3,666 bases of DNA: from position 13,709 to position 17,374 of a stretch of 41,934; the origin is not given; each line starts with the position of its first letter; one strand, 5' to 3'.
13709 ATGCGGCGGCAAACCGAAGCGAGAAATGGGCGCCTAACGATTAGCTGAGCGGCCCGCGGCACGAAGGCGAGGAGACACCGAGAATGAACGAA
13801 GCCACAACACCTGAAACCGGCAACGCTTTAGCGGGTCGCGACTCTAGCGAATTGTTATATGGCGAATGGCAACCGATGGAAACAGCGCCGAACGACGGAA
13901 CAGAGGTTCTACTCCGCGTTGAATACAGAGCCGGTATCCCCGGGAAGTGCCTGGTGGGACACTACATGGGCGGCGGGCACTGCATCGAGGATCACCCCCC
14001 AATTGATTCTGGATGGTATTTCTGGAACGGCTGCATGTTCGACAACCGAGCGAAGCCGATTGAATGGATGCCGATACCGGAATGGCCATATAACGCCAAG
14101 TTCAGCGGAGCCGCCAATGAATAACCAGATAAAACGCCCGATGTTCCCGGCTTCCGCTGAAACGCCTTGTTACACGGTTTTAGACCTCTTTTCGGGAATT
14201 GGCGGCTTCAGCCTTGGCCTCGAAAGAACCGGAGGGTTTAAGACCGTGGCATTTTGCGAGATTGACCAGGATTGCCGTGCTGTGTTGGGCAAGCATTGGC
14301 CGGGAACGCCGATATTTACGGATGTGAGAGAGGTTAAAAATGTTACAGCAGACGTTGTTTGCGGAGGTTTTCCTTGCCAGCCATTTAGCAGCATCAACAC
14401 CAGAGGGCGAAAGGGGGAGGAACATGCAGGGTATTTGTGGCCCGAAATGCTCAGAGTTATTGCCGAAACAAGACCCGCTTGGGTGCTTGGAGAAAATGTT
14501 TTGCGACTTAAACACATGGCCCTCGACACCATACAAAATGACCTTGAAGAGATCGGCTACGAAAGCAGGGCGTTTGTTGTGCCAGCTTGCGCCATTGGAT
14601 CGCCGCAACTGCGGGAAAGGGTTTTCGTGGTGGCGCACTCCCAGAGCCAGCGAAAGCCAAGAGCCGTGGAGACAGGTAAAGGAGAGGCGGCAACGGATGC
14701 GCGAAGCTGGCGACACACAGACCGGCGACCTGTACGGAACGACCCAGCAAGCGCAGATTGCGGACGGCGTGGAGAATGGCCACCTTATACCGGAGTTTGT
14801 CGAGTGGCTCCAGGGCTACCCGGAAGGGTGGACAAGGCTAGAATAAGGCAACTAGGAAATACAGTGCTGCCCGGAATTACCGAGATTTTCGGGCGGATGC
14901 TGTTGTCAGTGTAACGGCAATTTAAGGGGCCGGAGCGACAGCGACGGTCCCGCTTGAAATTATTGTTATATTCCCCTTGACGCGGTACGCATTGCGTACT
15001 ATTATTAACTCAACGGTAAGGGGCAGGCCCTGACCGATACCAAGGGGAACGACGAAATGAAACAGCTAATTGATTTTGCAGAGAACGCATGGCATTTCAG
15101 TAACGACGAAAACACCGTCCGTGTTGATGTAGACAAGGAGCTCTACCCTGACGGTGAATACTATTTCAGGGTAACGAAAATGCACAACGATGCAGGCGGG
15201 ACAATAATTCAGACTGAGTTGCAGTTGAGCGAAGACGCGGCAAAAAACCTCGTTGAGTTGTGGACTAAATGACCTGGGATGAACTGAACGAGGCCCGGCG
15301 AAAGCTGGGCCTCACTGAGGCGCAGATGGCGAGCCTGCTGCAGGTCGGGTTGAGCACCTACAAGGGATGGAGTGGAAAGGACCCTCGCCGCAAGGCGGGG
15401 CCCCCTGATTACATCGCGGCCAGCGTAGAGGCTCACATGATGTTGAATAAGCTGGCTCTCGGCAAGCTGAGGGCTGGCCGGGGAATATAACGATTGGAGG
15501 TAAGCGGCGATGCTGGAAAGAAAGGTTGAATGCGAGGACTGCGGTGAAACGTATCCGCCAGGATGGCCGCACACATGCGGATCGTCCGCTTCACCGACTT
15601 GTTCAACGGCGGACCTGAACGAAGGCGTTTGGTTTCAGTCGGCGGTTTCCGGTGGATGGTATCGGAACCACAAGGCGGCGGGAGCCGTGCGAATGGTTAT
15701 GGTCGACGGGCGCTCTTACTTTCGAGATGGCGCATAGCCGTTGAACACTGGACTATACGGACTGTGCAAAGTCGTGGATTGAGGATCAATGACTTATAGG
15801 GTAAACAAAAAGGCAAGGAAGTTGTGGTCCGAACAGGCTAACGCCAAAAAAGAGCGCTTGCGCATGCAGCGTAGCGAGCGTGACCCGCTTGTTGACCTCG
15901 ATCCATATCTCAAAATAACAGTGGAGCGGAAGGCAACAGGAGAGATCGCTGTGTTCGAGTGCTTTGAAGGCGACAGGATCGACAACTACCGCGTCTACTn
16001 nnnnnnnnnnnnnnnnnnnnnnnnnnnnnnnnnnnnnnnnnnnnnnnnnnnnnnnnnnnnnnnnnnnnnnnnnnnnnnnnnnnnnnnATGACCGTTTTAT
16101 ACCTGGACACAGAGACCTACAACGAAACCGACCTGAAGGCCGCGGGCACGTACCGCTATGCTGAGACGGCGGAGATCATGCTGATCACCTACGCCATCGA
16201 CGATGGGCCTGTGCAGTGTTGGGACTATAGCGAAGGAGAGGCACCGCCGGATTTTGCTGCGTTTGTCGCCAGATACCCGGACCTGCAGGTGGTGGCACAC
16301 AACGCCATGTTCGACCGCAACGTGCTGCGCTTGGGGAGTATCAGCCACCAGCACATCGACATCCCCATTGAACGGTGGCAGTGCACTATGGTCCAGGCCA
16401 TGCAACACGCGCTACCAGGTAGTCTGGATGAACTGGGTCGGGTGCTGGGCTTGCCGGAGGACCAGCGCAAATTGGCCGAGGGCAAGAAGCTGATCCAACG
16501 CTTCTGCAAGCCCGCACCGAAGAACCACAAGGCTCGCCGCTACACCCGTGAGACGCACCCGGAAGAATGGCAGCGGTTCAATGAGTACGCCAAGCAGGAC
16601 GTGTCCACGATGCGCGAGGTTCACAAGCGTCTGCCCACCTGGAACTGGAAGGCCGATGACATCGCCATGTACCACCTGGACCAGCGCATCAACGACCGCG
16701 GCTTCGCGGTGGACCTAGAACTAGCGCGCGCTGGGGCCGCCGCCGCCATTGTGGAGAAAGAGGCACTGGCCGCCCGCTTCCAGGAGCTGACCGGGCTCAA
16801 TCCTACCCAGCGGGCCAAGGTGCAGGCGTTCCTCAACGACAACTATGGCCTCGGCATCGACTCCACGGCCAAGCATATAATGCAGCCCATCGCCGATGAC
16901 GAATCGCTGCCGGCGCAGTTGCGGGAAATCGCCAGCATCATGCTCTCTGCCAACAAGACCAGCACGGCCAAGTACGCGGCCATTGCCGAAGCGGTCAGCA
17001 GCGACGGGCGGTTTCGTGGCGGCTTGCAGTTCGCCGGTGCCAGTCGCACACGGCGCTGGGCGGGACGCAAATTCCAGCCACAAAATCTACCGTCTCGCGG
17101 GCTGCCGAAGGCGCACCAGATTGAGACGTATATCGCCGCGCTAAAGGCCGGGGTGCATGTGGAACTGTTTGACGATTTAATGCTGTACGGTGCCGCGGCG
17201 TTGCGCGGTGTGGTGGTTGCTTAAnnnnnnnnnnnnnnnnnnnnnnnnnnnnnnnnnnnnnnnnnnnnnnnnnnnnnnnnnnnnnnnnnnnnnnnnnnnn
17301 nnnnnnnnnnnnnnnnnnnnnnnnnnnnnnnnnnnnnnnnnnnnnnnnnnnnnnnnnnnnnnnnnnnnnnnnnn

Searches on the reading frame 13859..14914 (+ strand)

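Call 26: search_protein_families(library=phrogs, proteins=[window:13859-14914:+], max_evalue=0.00001)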
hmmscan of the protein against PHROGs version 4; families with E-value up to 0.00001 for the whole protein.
window:13859-14914:+ (351 aa): 5 families
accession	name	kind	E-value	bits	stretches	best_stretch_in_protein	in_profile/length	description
phrog_363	-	other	4.9e-66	224.1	1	105-348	54-312/327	DNA methyltransferase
phrog_116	-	other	1.6e-49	169.9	1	88-281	191-400/779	DNA methyltransferase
phrog_32758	-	other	1.1e-15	58.8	1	222-350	5-149/154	DNA methyltransferase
phrog_5999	-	other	3.3e-12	47.4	1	106-189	4-93/109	DNA methyltransferase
phrog_36267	-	other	1.7e-07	32.1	1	107-160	3-55/151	DNA methyltransferase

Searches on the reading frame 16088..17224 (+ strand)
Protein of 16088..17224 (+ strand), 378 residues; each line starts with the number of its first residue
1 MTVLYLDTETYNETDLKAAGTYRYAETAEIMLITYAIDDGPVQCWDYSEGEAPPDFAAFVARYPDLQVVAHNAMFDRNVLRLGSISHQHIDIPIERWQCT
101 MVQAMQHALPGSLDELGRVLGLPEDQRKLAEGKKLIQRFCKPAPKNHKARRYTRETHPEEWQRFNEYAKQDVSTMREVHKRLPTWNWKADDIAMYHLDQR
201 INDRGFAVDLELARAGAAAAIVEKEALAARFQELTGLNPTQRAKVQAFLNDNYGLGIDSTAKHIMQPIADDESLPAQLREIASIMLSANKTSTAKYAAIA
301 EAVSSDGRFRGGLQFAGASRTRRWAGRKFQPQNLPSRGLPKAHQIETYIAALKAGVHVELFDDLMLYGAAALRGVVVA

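Call 26: search_protein_families(library=phrogs, proteins=[window:16088-17224:+], max_evalue=0.00001)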
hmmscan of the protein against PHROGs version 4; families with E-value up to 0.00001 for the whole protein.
window:16088-17224:+ (378 aa): 2 families
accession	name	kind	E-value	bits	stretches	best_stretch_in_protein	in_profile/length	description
phrog_17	-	DNA, RNA and nucleotide metabolism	2.6e-60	205.6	1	1-340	670-991/1445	DNA polymerase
phrog_403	-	DNA, RNA and nucleotide metabolism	2e-07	31.3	1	68-197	144-261/321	DNA polymerase exonuclease subunit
